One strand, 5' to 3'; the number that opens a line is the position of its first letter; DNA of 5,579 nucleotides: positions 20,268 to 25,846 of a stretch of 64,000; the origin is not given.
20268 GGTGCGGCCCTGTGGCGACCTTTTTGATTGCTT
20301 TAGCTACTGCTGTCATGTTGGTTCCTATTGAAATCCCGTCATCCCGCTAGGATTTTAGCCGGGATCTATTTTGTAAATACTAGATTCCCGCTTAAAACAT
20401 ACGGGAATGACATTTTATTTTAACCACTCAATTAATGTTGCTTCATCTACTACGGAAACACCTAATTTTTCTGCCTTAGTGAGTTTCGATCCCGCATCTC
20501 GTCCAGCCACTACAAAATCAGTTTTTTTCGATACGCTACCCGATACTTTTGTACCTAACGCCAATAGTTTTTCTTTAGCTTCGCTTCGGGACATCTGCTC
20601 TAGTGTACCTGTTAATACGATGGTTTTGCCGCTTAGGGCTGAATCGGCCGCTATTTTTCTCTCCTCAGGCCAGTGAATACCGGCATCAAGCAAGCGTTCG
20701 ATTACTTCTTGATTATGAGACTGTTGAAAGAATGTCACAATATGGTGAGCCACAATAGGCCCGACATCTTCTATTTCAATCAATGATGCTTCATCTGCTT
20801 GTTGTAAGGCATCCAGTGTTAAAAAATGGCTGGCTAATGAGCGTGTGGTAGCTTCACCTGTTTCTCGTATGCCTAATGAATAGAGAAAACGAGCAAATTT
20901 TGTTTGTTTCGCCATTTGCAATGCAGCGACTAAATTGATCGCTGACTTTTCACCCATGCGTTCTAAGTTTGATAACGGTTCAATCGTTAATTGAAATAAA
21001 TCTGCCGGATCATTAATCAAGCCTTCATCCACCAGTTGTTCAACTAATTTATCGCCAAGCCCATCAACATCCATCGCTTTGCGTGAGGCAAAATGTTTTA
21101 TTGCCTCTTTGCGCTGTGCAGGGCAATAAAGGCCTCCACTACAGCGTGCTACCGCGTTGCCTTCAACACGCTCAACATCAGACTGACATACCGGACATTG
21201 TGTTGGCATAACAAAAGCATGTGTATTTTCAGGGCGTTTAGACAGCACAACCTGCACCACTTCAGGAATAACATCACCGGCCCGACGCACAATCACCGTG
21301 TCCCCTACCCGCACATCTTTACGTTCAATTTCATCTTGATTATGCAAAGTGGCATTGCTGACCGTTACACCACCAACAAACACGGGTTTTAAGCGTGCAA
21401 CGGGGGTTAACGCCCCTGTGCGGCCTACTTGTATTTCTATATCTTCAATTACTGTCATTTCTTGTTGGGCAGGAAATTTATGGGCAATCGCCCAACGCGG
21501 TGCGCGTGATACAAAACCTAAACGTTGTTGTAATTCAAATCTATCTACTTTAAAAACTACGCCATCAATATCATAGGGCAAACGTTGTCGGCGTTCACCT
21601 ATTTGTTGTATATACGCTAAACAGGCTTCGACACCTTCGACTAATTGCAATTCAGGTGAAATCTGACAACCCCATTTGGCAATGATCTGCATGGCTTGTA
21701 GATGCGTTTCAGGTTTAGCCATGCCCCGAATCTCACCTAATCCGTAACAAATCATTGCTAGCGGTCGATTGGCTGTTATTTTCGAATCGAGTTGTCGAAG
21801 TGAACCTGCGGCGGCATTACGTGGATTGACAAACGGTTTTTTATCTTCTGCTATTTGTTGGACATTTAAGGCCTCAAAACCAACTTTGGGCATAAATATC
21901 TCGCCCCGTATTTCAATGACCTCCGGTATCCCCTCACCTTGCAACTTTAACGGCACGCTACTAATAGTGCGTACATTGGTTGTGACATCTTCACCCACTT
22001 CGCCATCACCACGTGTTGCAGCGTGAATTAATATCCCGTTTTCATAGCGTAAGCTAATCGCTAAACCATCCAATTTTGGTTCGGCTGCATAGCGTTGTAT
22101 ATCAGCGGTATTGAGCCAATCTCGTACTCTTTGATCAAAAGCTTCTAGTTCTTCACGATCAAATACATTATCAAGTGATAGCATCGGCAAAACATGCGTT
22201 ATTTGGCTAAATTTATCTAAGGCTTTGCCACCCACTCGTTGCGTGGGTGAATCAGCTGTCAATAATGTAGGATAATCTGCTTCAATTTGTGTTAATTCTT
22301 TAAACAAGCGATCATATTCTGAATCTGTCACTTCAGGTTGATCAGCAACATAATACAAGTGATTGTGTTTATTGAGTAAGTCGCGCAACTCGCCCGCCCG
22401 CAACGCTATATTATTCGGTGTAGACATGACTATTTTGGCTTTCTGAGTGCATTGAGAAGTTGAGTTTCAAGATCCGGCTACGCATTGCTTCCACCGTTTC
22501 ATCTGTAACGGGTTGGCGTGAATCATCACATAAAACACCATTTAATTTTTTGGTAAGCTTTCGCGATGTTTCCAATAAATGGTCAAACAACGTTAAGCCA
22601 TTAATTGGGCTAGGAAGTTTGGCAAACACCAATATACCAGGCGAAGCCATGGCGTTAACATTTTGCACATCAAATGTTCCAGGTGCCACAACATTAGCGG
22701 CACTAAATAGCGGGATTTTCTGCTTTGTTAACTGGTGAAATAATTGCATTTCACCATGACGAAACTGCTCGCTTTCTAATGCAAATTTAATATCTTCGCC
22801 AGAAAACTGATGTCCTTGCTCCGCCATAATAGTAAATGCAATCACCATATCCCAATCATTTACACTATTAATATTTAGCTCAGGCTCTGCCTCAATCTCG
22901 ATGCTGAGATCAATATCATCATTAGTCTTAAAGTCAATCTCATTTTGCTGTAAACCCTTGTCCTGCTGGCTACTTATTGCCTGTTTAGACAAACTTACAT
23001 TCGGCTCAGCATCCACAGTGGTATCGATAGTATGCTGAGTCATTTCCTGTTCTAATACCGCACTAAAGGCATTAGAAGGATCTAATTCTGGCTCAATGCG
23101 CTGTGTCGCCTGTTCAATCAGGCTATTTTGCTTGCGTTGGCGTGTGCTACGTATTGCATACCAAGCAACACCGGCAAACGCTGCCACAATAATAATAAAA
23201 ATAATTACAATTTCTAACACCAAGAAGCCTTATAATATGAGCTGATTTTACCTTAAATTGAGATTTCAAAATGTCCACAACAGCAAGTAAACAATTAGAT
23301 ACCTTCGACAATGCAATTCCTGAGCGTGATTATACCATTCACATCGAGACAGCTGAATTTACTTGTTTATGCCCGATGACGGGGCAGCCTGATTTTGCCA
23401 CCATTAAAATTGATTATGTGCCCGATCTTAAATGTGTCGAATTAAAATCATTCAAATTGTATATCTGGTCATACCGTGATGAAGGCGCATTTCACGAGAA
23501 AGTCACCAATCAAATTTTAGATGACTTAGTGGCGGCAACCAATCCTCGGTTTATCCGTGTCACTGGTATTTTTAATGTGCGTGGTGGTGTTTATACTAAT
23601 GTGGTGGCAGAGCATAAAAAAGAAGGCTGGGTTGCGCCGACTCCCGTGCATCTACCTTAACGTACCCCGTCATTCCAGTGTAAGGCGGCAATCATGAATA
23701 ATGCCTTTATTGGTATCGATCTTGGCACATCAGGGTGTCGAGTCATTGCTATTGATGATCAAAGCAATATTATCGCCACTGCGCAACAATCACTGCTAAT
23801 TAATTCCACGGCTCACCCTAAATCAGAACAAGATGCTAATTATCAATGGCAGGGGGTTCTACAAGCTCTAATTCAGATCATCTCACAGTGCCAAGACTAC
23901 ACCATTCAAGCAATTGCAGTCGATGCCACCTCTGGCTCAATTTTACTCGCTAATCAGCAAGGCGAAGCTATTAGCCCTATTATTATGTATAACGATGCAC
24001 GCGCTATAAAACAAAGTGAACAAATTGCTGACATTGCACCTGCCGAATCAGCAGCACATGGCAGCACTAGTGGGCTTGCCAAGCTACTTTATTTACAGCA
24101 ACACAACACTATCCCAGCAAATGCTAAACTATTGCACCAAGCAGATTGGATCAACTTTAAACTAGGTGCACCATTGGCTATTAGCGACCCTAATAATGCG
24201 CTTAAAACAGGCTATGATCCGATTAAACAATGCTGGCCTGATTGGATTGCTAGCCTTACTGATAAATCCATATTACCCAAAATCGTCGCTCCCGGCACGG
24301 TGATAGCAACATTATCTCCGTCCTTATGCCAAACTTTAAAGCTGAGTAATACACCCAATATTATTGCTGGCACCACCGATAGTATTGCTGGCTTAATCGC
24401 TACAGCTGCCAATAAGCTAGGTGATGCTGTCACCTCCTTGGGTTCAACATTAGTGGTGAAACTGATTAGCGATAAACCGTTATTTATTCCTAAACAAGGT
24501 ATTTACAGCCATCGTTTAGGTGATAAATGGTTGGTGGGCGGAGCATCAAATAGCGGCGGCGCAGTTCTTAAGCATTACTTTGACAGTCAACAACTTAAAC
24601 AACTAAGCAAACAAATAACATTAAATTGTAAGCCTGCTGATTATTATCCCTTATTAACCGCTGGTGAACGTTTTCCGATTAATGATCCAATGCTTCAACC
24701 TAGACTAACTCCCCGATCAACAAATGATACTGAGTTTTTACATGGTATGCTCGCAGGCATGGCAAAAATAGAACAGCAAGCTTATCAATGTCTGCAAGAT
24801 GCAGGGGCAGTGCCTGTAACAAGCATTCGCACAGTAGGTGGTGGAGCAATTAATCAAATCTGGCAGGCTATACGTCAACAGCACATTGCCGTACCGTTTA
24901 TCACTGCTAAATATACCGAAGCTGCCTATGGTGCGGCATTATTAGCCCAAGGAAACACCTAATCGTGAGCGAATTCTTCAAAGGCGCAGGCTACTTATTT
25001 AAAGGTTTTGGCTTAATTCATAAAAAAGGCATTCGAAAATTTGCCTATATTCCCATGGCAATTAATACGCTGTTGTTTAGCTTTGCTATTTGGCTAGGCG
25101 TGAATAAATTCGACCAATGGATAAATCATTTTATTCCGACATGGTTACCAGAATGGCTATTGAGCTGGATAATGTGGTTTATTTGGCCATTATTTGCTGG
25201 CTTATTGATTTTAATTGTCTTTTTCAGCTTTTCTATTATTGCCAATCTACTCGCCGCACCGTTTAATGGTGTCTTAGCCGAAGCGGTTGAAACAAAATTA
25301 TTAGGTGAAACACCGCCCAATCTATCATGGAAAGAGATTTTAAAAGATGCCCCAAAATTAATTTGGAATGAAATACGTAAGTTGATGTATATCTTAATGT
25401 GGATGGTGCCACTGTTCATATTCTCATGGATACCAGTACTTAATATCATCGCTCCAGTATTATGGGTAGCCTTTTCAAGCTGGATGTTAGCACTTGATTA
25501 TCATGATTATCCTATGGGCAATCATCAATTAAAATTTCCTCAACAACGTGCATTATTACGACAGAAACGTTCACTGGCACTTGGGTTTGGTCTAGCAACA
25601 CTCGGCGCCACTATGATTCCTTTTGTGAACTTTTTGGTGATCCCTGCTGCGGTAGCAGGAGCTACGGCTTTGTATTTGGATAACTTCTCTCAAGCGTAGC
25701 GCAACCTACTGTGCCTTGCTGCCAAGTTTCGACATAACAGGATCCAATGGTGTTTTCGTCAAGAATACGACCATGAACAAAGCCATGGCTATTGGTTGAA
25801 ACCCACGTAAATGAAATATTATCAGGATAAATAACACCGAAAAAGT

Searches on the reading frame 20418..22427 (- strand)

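Call 29: search_protein_families(library=ncbifam, proteins=[window:20418-22427:-], max_evalue=1e-20)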
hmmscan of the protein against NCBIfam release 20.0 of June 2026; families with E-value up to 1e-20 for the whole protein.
window:20418-22427:- (670 aa): 5 families
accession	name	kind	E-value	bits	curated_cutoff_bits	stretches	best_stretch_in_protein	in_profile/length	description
NF005932.1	PRK07956.1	equivalog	7.6e-291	966.4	369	1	11-668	3-663/664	NAD-dependent DNA ligase LigA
TIGR00575.1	dnlj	equivalog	5.1e-260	864.4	444.45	1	14-665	1-652/652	NAD-dependent DNA ligase LigA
NF010931.0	PRK14351.1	equivalog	3.4e-219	729.9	1051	1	10-667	35-680/692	NAD-dependent DNA ligase LigA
NF010930.0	PRK14350.1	equivalog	4.1e-128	428.6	652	1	12-661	10-657/669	NAD-dependent DNA ligase LigA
NF005987.0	PRK08097.1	equivalog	2.3e-54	184.8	498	1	12-585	35-558/562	NAD-dependent DNA ligase LigB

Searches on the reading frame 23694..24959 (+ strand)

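Call 29: search_protein_families(library=ncbifam, proteins=[window:23694-24959:+], max_evalue=1e-20)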
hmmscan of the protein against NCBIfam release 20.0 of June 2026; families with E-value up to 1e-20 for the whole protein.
window:23694-24959:+ (422 aa): 3 families
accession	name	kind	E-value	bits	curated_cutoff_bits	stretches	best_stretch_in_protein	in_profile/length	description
TIGR01312.1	XylB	equivalog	2.1e-44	151.9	380.25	1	6-419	1-436/481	xylulokinase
NF011601.0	PRK15027.1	equivalog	7.4e-26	90.6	912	1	5-419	2-433/484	xylulokinase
TIGR01314.1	gntK_FGGY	equivalog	2.2e-21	76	648.55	1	5-316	2-325/505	gluconokinase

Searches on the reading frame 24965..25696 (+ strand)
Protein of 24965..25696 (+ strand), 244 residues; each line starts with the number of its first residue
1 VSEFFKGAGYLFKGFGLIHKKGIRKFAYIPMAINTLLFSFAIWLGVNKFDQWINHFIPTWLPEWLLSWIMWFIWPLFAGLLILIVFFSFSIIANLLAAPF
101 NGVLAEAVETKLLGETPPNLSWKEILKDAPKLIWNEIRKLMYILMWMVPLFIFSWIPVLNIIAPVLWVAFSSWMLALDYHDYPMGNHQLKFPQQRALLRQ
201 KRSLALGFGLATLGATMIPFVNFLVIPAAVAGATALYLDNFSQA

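Call 63: search_protein_families(library=pfam, proteins=[window:24965-25696:+], max_evalue=0.00001)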
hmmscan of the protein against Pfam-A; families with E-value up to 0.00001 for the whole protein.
window:24965-25696:+ (244 aa): 1 family
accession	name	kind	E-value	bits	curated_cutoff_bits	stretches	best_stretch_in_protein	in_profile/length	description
PF07264.17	EI24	-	2.1e-52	178.6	32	1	10-227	1-199/199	Sulfate transporter CysZ/Etoposide-induced protein 2.4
